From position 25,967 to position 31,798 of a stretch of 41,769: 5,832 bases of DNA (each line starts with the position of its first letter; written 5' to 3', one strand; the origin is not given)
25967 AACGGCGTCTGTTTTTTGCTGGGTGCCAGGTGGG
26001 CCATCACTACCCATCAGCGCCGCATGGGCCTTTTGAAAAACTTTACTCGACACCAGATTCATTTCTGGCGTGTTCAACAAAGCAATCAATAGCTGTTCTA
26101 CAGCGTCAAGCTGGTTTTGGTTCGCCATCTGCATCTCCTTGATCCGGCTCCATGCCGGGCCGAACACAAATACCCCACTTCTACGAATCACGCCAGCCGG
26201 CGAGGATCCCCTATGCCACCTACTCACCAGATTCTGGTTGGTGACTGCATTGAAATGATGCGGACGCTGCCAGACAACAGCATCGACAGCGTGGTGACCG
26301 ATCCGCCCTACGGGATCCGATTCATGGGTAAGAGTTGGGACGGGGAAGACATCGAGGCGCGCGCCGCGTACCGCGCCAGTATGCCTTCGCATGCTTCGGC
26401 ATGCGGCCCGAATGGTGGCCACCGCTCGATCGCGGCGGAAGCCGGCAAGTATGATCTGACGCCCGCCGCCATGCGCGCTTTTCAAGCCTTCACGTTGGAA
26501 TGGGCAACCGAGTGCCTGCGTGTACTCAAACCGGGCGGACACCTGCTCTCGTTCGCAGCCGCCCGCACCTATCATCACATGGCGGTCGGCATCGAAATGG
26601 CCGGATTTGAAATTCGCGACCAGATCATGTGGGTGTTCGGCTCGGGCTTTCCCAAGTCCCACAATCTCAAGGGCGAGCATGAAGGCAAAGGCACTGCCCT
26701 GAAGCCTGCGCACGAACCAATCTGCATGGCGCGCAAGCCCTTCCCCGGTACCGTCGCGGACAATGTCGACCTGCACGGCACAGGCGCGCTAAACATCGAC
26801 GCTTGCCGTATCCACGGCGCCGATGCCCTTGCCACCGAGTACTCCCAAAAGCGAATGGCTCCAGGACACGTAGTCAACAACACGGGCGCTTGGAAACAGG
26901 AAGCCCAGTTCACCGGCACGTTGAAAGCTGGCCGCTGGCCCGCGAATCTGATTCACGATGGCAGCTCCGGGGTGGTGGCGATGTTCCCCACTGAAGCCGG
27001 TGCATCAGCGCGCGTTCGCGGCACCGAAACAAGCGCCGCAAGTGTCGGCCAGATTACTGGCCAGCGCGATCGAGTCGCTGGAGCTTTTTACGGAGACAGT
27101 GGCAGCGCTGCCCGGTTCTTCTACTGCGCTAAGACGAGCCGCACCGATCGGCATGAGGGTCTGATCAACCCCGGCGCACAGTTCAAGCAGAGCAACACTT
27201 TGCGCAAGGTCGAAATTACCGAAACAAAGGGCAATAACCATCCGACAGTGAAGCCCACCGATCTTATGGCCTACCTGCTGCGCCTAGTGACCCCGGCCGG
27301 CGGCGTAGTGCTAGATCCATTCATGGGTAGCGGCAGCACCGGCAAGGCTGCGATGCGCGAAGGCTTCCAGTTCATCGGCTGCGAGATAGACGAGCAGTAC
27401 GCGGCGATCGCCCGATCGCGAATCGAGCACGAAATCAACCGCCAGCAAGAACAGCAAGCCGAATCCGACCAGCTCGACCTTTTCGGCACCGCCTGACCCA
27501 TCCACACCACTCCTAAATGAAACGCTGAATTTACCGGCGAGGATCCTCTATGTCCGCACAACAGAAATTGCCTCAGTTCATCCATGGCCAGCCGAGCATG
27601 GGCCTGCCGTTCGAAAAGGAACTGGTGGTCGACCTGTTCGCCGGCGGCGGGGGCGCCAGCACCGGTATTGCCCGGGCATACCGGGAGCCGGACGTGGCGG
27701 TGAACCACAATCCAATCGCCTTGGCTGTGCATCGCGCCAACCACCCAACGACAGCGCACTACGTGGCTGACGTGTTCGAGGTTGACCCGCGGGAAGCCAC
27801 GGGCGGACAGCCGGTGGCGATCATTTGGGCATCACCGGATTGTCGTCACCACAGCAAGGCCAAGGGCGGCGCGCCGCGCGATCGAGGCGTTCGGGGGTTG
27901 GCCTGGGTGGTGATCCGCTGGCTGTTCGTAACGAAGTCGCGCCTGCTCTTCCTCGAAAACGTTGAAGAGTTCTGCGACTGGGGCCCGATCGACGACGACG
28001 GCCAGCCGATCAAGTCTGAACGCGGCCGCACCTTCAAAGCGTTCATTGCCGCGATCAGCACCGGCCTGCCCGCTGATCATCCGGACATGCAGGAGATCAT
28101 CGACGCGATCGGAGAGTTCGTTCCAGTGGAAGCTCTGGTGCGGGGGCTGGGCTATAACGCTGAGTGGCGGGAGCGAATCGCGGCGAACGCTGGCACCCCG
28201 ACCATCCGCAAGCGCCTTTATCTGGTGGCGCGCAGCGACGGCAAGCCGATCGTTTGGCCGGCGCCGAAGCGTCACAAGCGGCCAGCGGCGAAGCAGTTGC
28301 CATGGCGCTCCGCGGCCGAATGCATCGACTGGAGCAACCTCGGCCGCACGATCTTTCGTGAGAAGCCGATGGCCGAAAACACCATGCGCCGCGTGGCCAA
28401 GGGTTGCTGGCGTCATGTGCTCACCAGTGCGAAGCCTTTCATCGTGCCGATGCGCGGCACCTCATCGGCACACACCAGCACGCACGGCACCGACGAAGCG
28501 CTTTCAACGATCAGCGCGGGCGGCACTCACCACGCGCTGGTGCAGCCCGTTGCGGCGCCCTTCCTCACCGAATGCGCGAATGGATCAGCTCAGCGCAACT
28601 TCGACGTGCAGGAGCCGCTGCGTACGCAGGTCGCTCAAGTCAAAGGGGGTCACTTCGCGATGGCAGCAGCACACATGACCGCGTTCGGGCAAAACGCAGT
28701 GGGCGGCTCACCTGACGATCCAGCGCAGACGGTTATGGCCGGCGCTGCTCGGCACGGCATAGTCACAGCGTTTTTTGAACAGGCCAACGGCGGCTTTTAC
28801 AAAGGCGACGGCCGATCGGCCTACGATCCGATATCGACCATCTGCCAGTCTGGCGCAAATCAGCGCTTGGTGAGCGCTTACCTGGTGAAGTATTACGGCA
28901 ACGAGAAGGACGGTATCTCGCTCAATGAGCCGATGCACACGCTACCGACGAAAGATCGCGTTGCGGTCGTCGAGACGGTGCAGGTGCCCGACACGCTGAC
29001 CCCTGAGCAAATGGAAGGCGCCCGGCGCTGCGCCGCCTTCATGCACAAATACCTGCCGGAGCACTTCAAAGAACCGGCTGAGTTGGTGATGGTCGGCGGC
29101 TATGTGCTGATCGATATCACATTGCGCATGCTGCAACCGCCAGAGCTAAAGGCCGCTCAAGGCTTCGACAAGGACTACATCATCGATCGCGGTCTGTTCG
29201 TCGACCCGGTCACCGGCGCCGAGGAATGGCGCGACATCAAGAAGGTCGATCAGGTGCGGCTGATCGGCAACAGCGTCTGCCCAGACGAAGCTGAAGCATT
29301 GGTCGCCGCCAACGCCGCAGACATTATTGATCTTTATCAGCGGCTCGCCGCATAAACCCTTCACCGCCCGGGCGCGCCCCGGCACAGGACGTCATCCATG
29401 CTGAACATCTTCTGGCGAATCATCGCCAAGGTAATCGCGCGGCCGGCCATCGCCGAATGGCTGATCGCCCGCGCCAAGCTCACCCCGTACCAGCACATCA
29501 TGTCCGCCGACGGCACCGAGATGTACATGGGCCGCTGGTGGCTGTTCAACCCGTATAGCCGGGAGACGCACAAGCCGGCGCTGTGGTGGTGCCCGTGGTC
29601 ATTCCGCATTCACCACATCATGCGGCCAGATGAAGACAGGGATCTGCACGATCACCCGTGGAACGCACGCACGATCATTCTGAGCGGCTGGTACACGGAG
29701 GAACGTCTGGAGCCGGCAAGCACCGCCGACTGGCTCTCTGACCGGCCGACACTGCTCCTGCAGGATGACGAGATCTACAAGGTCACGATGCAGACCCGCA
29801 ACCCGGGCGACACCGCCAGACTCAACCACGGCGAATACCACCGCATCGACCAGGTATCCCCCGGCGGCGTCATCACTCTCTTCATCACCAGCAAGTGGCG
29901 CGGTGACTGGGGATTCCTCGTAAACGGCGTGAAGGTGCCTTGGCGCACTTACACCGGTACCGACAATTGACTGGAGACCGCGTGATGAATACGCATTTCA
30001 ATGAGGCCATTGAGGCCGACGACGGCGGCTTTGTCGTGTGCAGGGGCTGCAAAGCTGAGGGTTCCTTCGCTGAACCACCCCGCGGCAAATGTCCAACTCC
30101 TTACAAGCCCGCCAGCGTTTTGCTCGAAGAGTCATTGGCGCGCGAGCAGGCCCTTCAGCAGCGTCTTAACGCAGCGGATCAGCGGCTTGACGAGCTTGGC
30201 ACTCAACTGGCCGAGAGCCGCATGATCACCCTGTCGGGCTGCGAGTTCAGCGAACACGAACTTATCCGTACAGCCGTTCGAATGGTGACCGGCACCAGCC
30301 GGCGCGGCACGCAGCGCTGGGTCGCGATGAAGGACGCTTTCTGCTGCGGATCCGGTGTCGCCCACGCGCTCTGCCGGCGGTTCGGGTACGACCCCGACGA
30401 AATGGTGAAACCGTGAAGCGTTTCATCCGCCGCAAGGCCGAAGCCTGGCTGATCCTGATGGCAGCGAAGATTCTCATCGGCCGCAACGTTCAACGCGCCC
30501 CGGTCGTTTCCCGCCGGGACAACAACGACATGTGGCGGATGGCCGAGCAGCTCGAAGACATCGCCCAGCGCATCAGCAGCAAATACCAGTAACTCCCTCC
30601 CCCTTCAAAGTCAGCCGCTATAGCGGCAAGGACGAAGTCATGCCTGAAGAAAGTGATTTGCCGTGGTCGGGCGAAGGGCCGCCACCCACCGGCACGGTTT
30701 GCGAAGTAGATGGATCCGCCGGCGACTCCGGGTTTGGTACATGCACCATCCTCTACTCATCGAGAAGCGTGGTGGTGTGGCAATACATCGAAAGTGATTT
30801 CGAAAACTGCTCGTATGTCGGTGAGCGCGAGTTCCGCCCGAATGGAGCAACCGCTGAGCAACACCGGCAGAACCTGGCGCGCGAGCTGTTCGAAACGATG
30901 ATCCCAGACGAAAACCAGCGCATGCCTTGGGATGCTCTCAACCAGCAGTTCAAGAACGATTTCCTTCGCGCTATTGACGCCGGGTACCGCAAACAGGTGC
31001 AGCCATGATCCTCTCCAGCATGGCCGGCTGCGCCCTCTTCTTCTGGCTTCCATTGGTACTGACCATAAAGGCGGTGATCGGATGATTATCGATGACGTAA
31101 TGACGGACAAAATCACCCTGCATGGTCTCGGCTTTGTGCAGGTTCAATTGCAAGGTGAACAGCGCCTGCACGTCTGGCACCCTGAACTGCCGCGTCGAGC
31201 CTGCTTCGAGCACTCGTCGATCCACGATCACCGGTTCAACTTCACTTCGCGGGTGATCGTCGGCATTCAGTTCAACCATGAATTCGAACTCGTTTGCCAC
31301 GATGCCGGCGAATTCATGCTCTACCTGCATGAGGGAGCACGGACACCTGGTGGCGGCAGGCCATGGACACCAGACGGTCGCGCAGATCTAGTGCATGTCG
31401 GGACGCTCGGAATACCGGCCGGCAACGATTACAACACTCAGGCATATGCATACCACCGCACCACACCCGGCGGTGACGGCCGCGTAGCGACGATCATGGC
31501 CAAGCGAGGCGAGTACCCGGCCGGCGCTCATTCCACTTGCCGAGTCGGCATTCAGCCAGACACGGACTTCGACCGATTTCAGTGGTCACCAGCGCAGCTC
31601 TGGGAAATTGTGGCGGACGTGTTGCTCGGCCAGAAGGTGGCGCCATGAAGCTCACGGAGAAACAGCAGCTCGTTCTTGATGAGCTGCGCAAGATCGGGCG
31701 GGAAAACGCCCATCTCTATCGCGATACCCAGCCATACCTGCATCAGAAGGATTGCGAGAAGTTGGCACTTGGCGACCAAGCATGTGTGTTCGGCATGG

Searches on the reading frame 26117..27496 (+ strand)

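Call 88: search_protein_families(library=phrogs, proteins=[window:26117-27496:+], max_evalue=0.001)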
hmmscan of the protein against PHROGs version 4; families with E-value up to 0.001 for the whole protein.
window:26117-27496:+ (459 aa): 14 families
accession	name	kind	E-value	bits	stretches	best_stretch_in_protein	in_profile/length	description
phrog_67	-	other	5.6e-85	287.9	1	35-449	122-356/743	DNA methyltransferase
phrog_3008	-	other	2.9e-39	135.8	1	204-448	2-223/244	DNA methyltransferase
phrog_498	-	other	2.4e-28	100.1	1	37-448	201-431/633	DNA methyltransferase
phrog_6025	-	other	2.5e-23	83.7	2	38-78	13-56/192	DNA methyltransferase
phrog_18293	-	other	1e-17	65.2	1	370-445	41-116/119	methyltransferase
phrog_23148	-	unknown function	1.4e-16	62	1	368-441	78-151/165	-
phrog_8769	-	other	9.2e-14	52.1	1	384-444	1-61/71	methyltransferase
phrog_23085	-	unknown function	2.9e-12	47.4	1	367-436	34-105/138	-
phrog_6952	-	other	1.5e-11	45.5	1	374-428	113-167/181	DNA methyltransferase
phrog_18146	-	other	7e-08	32.8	1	385-432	59-107/452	DNA methyltransferase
phrog_12862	-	unknown function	9e-08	33.1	1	38-76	4-40/149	-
phrog_12517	-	unknown function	2.3e-07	31.3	1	379-443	91-154/316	-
phrog_11619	-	other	1.1e-05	26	0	43-80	74-111/186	DNA methyltransferase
phrog_10183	-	other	0.00099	18.4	0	397-439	118-160/889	DNA methyltransferase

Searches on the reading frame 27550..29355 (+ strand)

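Call 88: search_protein_families(library=phrogs, proteins=[window:27550-29355:+], max_evalue=0.001)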
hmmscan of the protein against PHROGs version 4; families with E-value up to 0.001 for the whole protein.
window:27550-29355:+ (601 aa): 6 families
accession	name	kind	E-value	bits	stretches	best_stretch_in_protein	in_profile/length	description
phrog_116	-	other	3.1e-81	274.8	1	15-593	199-494/779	DNA methyltransferase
phrog_29443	-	unknown function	5.2e-46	158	1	23-174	2-155/273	-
phrog_23072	-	other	7.2e-43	148.6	3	483-592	274-391/400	DNA methyltransferase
phrog_363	-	other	2.9e-34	119.7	1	25-243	55-229/327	DNA methyltransferase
phrog_5999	-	other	2.6e-26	92.8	1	25-120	4-102/109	DNA methyltransferase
phrog_13621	-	unknown function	8.4e-14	52.5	1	518-591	47-111/121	-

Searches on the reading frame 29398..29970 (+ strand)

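Call 88: search_protein_families(library=phrogs, proteins=[window:29398-29970:+], max_evalue=0.001)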
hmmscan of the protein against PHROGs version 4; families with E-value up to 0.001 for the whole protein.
window:29398-29970:+ (190 aa): 1 family
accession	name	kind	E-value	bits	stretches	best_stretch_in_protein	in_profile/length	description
phrog_4786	-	other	2e-47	162.9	1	3-188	2-159/252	cysteine dioxygenase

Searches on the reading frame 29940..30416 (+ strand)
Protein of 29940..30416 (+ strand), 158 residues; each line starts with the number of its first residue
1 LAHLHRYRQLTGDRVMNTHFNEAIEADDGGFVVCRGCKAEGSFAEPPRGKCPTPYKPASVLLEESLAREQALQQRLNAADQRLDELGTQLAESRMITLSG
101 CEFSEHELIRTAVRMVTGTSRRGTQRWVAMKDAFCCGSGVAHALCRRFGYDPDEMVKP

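Call 88: search_protein_families(library=phrogs, proteins=[window:29940-30416:+], max_evalue=0.001)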
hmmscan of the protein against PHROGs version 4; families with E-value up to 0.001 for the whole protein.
window:29940-30416:+ (158 aa): 1 family
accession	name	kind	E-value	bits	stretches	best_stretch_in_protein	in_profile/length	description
phrog_15161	-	unknown function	3e-07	31.1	1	102-156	3-54/63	-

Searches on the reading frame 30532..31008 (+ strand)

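Call 88: search_protein_families(library=phrogs, proteins=[window:30532-31008:+], max_evalue=0.001)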
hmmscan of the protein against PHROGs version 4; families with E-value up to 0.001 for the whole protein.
window:30532-31008:+ (158 aa): 2 families
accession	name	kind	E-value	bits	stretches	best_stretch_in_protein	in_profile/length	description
phrog_3483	-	unknown function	3.4e-10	41.2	1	43-157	68-181/183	-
phrog_7798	-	unknown function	1.1e-06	29.8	1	44-128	96-193/221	-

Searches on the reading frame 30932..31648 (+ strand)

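Call 88: search_protein_families(library=phrogs, proteins=[window:30932-31648:+], max_evalue=0.001)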
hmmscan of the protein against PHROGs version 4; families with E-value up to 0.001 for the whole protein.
window:30932-31648:+ (238 aa): 1 family
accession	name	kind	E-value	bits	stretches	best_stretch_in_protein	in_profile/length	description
phrog_4784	-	unknown function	1.2e-87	294.4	1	51-237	2-190/195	-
